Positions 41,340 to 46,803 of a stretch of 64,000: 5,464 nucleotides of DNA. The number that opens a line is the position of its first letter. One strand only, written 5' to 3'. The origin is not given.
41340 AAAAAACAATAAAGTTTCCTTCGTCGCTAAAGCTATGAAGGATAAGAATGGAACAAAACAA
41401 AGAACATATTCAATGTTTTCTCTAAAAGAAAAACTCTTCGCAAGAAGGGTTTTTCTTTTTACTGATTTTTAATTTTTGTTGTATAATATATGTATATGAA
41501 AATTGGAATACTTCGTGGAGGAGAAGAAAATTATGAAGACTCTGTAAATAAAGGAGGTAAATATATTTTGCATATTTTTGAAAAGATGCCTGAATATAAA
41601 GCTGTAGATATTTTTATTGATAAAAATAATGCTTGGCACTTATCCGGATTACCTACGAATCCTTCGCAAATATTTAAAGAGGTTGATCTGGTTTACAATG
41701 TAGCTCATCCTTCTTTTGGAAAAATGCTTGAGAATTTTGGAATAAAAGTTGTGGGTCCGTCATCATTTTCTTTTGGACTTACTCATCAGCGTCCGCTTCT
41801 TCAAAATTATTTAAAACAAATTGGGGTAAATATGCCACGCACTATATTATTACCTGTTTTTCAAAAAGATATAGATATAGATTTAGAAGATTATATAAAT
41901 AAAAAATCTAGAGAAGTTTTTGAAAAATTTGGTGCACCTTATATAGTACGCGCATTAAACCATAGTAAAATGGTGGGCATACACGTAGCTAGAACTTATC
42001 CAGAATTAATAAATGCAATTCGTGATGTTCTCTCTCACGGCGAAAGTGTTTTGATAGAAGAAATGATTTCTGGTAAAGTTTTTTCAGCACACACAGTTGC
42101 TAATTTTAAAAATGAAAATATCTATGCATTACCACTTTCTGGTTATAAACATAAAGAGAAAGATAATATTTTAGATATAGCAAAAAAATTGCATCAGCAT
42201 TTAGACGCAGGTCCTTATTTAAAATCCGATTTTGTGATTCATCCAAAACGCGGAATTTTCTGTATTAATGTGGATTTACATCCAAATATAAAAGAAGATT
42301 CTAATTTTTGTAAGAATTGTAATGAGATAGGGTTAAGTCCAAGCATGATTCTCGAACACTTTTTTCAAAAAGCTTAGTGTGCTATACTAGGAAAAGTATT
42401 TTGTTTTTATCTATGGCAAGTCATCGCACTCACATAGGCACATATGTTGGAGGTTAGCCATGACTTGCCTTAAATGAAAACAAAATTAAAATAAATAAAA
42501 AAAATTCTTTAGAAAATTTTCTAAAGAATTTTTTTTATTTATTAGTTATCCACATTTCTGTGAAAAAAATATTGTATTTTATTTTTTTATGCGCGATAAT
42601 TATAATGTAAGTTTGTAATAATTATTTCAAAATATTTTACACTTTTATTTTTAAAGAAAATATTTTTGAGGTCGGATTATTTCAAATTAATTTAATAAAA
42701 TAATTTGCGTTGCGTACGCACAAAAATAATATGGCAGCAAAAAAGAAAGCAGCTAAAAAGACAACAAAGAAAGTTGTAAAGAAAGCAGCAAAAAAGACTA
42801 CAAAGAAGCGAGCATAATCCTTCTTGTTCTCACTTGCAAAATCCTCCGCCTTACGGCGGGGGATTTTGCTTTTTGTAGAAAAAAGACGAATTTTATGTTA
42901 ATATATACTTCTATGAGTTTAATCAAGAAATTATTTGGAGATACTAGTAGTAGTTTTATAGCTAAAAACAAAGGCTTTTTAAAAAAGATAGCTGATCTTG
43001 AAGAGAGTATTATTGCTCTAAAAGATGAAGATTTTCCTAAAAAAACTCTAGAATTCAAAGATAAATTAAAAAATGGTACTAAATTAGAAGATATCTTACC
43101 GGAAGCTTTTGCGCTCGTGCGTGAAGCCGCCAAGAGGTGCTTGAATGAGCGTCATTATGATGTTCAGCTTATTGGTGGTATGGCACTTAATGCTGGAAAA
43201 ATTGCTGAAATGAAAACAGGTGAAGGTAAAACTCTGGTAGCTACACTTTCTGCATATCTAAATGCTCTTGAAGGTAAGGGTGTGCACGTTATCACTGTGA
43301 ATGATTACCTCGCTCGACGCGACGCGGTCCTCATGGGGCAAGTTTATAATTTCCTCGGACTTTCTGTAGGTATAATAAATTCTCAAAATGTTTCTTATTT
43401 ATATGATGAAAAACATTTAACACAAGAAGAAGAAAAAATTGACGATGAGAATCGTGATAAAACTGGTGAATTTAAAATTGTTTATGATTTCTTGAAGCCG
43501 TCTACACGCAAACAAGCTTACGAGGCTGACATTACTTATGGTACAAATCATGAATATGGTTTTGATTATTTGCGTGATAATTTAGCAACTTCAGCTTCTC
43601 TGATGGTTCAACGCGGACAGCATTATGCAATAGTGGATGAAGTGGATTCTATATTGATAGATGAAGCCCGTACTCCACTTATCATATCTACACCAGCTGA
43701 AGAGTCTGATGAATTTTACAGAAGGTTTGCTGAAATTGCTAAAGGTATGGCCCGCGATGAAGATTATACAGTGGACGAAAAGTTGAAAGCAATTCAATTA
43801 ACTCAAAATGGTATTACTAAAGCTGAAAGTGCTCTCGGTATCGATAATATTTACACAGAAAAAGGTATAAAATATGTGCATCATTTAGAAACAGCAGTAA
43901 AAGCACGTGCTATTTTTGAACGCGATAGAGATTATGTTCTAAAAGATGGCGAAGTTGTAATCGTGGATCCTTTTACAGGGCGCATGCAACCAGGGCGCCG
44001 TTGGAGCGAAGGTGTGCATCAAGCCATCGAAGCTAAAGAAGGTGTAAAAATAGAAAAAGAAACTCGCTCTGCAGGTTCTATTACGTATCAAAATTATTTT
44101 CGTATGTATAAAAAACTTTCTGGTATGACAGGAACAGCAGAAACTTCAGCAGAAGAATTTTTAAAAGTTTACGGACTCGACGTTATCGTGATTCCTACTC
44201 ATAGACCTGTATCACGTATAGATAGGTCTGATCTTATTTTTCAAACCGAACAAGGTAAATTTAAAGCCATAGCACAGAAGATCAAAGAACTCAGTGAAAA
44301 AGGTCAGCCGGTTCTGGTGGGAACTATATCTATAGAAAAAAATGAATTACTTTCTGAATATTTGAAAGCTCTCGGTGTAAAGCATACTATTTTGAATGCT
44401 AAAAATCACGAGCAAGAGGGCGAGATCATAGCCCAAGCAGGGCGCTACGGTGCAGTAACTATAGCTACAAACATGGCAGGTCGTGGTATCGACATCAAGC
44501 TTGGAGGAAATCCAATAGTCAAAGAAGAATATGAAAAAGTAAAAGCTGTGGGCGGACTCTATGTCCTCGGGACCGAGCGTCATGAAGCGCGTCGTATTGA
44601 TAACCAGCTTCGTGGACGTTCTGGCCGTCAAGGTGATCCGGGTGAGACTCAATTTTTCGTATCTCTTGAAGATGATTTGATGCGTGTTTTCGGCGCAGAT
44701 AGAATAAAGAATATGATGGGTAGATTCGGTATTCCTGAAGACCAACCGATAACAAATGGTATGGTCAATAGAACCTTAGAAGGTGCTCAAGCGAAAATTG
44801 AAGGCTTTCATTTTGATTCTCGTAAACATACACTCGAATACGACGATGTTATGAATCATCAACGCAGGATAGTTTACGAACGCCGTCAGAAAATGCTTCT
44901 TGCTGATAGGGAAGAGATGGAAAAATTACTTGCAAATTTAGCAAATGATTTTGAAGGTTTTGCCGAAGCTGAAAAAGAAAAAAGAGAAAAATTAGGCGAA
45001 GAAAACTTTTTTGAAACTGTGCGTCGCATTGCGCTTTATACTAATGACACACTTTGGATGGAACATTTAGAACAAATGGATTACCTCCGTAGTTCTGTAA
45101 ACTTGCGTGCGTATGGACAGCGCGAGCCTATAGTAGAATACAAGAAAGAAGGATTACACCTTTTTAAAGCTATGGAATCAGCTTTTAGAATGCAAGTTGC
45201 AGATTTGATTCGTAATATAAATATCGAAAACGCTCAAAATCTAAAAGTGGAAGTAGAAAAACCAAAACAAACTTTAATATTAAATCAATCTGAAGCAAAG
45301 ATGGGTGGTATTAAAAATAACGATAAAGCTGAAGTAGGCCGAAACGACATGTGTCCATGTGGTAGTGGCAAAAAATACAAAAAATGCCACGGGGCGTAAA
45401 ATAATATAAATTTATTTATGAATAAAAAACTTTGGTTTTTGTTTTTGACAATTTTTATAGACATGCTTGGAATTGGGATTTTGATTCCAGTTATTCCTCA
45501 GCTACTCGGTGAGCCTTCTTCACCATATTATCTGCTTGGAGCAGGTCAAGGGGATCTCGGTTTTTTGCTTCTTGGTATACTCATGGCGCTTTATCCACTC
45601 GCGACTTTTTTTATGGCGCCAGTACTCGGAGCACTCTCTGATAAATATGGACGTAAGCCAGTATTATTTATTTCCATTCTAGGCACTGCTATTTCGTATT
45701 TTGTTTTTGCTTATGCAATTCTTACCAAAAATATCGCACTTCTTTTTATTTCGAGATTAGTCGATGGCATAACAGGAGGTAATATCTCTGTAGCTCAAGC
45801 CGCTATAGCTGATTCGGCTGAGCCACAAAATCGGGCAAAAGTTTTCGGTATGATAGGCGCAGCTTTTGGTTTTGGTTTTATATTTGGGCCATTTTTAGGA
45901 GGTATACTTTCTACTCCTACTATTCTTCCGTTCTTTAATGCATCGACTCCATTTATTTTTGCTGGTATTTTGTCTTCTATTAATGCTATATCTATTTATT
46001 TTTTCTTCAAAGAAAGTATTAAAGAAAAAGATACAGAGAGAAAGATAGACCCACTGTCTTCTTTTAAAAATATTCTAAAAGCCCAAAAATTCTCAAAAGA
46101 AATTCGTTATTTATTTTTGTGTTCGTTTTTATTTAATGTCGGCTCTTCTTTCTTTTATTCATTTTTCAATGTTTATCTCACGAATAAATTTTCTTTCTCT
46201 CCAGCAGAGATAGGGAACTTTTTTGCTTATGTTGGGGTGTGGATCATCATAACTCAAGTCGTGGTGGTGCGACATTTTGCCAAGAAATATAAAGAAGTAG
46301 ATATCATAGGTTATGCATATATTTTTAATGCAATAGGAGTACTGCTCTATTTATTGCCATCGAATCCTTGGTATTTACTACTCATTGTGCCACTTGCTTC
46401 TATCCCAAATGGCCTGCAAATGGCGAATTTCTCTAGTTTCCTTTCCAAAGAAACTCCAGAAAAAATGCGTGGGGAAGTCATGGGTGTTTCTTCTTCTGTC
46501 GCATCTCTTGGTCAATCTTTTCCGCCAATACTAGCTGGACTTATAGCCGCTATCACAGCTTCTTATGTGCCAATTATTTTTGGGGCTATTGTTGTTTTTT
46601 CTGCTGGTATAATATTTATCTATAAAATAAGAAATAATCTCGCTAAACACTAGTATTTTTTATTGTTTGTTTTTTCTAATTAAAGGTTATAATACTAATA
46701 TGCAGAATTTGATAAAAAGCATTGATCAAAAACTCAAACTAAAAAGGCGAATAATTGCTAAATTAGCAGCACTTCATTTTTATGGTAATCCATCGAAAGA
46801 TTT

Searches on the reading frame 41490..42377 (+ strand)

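Call 10: search_protein_families(library=pfam, proteins=[window:41490-42377:+], max_evalue=0.001)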
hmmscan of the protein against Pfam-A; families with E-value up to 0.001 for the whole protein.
window:41490-42377:+ (295 aa): 1 family
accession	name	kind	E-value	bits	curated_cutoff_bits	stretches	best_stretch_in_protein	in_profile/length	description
PF07478.18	Dala_Dala_lig_C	-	7.6e-12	45.6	24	1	137-199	25-87/204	D-ala D-ala ligase C-terminus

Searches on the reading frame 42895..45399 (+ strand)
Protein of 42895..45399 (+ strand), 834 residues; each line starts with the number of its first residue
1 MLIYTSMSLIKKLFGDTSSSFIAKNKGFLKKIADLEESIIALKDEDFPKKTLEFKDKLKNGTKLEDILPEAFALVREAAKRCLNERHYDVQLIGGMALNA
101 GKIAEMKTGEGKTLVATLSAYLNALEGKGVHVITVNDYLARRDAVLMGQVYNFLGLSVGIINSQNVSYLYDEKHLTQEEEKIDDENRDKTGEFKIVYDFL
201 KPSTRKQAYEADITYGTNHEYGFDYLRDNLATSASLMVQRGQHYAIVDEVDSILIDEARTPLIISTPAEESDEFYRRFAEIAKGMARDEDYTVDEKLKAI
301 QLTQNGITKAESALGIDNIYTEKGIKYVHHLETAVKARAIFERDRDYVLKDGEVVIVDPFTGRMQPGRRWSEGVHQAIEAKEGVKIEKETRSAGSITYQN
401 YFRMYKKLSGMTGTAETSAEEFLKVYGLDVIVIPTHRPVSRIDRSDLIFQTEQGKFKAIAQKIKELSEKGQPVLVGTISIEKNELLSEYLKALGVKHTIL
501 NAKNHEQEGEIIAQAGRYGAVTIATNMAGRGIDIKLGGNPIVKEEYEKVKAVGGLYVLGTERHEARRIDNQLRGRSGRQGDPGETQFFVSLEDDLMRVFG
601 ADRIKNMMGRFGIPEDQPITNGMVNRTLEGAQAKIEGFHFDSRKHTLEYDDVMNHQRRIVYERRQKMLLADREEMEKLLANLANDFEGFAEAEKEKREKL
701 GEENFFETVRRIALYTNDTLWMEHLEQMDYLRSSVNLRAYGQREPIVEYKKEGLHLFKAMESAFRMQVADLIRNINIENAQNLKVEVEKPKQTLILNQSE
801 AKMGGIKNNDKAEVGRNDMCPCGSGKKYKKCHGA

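Call 9: search_protein_families(library=pfam, proteins=[window:42895-45399:+], max_evalue=0.001)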
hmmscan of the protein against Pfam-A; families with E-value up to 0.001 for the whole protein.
window:42895-45399:+ (834 aa): 6 families
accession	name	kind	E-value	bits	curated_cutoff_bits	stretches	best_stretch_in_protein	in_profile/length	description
PF07517.20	SecA_DEAD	-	6.7e-120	400.1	24.6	1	11-422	2-289/290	SecA DEAD-like domain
PF21090.3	P-loop_SecA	-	4.6e-82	275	27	2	438-542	1-105/205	SecA P-loop domain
PF07516.18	SecA_SW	-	1.5e-42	146.4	26.7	2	689-774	115-198/200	SecA Wing and Scaffold domain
PF01043.26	SecA_PP_bind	-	9.7e-40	136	23.5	1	271-379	2-110/110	SecA preprotein cross-linking domain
PF02810.21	SEC-C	-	6.2e-10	39.2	20.4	1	816-833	1-18/19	SEC-C motif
PF00271.37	Helicase_C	-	0.0006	20.5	23.5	0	455-578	2-108/110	Helicase conserved C-terminal domain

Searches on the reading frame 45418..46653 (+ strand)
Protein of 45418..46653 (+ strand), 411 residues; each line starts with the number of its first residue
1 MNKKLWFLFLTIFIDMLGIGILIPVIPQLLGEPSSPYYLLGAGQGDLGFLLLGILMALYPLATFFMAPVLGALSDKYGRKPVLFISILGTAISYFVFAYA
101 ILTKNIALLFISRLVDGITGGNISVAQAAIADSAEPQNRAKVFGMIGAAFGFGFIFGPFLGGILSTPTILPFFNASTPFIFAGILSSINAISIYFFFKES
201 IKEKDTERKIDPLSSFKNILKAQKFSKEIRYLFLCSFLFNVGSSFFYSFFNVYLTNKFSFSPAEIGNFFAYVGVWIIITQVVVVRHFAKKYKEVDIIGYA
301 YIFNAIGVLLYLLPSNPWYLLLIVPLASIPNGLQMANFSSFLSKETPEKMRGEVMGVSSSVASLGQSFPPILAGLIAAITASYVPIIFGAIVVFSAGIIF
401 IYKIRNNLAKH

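Call 10: search_protein_families(library=pfam, proteins=[window:45418-46653:+], max_evalue=0.001)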
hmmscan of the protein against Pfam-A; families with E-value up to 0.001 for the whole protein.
window:45418-46653:+ (411 aa): 6 families
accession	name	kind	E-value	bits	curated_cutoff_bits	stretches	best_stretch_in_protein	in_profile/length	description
PF07690.21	MFS_1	-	1.9e-59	201.8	33.4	2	8-367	1-344/347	Major Facilitator Superfamily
PF12832.13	MFS_1_like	-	1e-17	64.7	25.2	1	47-376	31-361/373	MFS_1 like family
PF06779.20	MFS_4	-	4e-08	33.5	26.3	1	93-399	70-362/364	Uncharacterised MFS-type transporter YbfB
PF00083.30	Sugar_tr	-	7.5e-08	32.1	22.3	1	51-166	47-163/452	Sugar (and other) transporter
PF03825.22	Nuc_H_symport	-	2.9e-07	30.3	25.9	1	54-200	247-398/400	Nucleoside H+ symporter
PF05977.19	MFS_3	-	6.6e-06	25.3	27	1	61-401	56-391/524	Transmembrane secretion effector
